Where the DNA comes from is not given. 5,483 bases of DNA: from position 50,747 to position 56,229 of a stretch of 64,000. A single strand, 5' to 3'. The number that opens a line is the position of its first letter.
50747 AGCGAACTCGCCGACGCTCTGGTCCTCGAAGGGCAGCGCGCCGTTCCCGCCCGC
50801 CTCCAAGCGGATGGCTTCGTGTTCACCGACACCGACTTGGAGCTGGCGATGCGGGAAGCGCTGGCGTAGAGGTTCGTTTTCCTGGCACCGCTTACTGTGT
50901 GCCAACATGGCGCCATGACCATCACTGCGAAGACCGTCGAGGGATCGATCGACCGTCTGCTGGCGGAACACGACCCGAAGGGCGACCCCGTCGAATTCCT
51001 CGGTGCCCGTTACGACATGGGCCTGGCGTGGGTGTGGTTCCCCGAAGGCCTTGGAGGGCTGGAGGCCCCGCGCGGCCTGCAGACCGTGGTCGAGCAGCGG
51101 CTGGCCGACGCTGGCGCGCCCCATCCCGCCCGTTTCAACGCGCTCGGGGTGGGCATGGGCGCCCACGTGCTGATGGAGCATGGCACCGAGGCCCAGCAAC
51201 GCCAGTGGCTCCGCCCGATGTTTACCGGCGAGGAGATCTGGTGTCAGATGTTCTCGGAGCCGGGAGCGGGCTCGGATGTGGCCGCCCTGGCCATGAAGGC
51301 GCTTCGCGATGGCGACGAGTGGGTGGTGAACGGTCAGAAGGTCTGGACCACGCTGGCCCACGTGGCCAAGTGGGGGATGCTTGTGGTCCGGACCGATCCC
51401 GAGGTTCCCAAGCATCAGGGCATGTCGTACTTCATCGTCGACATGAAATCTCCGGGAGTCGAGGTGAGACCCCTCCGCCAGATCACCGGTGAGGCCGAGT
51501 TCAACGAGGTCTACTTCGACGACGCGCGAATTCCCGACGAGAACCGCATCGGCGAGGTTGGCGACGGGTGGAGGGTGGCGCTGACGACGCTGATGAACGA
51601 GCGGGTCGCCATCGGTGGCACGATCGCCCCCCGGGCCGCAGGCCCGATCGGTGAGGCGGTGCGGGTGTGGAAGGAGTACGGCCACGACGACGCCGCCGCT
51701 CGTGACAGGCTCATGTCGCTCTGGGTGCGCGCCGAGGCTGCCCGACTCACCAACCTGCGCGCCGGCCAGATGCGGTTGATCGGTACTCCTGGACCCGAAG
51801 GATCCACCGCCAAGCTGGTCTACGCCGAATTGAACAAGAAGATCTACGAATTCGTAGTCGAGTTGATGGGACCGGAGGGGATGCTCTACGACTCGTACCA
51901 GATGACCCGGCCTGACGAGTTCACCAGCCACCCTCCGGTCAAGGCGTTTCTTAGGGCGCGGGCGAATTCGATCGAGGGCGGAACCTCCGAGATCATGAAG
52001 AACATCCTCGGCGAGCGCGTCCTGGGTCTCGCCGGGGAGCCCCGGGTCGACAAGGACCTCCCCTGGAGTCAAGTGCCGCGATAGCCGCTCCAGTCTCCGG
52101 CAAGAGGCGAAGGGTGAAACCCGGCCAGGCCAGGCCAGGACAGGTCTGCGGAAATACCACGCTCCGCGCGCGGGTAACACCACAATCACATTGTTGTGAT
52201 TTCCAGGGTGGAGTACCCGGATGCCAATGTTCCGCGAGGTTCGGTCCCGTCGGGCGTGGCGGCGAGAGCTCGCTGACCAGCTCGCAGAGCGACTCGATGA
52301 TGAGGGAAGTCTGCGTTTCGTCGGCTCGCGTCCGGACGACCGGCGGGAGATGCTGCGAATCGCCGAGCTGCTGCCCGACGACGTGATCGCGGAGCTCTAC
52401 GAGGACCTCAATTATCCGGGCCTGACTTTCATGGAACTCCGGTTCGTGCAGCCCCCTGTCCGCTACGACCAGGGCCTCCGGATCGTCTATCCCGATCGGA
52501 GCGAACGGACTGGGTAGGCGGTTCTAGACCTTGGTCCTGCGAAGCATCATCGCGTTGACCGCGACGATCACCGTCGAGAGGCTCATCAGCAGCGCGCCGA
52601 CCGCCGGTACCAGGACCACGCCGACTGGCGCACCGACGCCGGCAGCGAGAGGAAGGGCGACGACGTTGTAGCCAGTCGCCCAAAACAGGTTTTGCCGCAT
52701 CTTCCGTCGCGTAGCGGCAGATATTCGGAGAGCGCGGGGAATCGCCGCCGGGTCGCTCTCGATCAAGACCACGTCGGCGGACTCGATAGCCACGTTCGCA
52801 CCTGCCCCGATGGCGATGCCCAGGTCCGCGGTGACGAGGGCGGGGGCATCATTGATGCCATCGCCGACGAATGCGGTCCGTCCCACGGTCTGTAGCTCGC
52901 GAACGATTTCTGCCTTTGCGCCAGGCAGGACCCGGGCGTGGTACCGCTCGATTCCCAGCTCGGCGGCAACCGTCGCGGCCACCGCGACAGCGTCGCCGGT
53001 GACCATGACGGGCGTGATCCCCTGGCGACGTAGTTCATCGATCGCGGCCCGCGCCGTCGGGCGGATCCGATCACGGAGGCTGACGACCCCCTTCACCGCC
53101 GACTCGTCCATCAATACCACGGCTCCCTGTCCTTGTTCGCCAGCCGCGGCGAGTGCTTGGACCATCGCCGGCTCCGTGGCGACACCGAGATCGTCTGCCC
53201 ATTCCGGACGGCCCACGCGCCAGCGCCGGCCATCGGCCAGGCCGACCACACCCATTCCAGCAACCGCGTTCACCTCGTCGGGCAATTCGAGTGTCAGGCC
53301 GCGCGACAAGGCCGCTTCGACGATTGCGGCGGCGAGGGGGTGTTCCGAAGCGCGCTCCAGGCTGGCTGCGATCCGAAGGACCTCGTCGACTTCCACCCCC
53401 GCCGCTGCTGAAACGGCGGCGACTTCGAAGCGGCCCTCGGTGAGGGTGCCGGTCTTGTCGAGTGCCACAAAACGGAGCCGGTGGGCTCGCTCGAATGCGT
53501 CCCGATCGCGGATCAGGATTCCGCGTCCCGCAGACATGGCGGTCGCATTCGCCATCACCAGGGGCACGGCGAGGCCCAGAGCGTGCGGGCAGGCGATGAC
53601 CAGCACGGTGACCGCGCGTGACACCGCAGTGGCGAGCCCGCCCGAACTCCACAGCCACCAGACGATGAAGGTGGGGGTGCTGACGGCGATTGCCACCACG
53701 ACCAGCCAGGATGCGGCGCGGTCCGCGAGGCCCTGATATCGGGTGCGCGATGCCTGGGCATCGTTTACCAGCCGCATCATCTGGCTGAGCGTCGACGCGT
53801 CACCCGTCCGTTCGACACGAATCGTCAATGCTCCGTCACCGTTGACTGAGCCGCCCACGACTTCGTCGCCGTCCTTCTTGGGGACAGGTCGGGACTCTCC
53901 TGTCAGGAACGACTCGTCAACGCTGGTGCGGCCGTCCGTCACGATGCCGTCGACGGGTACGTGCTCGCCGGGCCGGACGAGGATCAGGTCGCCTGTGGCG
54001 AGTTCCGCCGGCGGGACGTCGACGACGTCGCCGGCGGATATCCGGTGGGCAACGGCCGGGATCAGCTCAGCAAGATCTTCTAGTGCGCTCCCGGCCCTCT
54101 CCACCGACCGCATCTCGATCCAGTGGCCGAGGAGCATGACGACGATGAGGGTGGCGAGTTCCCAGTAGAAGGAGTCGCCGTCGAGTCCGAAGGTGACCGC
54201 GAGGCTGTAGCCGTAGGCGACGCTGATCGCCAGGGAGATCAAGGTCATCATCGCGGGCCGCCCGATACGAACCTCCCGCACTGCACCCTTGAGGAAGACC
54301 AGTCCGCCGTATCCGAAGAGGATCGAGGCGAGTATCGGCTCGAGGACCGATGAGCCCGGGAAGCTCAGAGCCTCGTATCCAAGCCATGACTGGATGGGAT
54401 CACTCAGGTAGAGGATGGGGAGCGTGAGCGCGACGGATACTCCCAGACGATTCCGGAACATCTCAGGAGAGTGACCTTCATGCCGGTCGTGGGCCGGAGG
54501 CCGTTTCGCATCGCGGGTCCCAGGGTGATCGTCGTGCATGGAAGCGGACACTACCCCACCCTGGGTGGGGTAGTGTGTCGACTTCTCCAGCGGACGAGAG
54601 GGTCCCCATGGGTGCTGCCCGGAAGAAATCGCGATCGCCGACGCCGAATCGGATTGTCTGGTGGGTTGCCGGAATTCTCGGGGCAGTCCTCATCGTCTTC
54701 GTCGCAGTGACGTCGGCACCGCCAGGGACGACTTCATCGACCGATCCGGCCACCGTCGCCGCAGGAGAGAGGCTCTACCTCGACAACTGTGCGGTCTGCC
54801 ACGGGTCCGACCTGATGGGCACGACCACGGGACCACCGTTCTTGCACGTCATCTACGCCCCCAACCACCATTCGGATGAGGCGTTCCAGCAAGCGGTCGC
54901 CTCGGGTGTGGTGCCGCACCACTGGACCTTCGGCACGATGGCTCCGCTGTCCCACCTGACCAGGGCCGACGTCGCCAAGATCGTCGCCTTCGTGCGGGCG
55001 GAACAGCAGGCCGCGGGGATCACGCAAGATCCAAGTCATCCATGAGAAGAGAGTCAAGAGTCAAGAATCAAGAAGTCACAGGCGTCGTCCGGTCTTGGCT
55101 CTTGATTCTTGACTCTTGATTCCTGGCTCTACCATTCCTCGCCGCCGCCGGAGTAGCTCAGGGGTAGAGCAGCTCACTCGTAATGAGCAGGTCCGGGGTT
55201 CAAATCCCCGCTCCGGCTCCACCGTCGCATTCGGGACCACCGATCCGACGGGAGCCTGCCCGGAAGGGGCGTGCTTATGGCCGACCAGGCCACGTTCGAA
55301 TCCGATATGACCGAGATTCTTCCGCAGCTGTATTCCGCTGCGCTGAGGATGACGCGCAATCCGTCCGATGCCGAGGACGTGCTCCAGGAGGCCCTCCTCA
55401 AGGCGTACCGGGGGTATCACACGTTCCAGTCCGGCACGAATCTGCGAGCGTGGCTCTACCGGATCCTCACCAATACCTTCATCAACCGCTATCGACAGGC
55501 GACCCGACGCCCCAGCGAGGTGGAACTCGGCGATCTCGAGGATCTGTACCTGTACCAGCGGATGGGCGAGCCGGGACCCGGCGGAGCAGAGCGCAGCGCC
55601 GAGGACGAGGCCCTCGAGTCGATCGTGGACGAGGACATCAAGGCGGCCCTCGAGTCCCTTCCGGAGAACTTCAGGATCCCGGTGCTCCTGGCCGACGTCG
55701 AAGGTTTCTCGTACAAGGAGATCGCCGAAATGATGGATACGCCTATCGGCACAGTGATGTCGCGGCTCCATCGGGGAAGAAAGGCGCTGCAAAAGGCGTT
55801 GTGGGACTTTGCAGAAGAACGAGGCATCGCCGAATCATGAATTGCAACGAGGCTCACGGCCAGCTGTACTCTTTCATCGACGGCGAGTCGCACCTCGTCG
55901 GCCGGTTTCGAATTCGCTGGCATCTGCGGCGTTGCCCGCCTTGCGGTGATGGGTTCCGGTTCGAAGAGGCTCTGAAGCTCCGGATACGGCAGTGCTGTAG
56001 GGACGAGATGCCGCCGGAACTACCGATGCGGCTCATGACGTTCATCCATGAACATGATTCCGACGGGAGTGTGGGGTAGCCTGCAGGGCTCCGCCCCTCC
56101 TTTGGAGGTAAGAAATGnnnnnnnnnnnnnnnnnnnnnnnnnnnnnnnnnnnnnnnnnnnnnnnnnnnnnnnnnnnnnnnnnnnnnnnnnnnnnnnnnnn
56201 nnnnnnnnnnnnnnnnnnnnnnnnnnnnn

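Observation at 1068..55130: Most intergenic spacers are built from tandem repeats with a strict 7-nt period, in many different unit sequences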

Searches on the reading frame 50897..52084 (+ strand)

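Call 57: search_protein_families(library=pfam, proteins=[window:50897-52084:+], max_evalue=0.0001)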
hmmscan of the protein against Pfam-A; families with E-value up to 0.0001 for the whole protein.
window:50897-52084:+ (395 aa): 3 families
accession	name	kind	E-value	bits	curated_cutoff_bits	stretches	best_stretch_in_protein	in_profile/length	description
PF02770.24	Acyl-CoA_dh_M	-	3.2e-22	79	33.3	1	116-209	1-96/97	Acyl-CoA dehydrogenase, middle domain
PF00441.29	Acyl-CoA_dh_1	-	5.8e-22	78.9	22.4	1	222-376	1-150/150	Acyl-CoA dehydrogenase, C-terminal domain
PF02771.21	Acyl-CoA_dh_N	-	5.2e-10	40.1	22.9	1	13-112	14-113/113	Acyl-CoA dehydrogenase, N-terminal domain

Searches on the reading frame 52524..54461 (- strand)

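Call 57: search_protein_families(library=pfam, proteins=[window:52524-54461:-], max_evalue=0.0001)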
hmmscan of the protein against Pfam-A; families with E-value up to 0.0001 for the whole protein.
window:52524-54461:- (645 aa): 3 families
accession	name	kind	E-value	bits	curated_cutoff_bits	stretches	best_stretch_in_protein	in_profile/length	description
PF00122.25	E1-E2_ATPase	-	4.2e-54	183.2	28.1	1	132-310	1-178/181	E1-E2 ATPase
PF00702.32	Hydrolase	-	3.3e-29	103.1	26.4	1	332-545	4-190/191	haloacid dehalogenase-like hydrolase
PF08282.18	Hydrolase_3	-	4.8e-05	23.6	20.9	0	528-576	205-253/255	haloacid dehalogenase-like hydrolase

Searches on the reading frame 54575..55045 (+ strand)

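Call 57: search_protein_families(library=pfam, proteins=[window:54575-55045:+], max_evalue=0.0001)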
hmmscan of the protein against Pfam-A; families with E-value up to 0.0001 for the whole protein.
window:54575-55045:+ (156 aa): 2 families
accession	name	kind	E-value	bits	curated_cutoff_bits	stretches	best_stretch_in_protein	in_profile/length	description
PF00034.26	Cytochrom_C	-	2.5e-10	41.9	21.3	1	61-141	1-87/90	Cytochrome c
PF13442.11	Cytochrome_CBB3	-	3.6e-08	34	27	1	60-140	2-68/68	Cytochrome C oxidase, cbb3-type, subunit III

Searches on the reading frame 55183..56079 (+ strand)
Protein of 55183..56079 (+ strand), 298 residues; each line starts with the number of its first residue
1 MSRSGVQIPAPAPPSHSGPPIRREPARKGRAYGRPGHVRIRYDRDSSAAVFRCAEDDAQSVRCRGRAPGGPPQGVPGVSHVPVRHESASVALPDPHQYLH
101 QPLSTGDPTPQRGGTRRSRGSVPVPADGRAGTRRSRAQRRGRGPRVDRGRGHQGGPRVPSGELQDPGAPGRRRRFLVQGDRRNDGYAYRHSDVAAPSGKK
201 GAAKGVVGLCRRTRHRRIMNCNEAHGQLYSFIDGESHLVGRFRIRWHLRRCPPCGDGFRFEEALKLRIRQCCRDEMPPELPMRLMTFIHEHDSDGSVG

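Call 27: search_protein_families(library=pfam, proteins=[window:55183-56079:+], max_evalue=0.001)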
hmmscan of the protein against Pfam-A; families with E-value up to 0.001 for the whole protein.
window:55183-56079:+ (298 aa): 1 family
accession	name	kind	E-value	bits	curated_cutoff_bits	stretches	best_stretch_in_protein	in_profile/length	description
PF13490.11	zf-HC2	-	0.00013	22.4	22.2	1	221-254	1-34/35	Putative zinc-finger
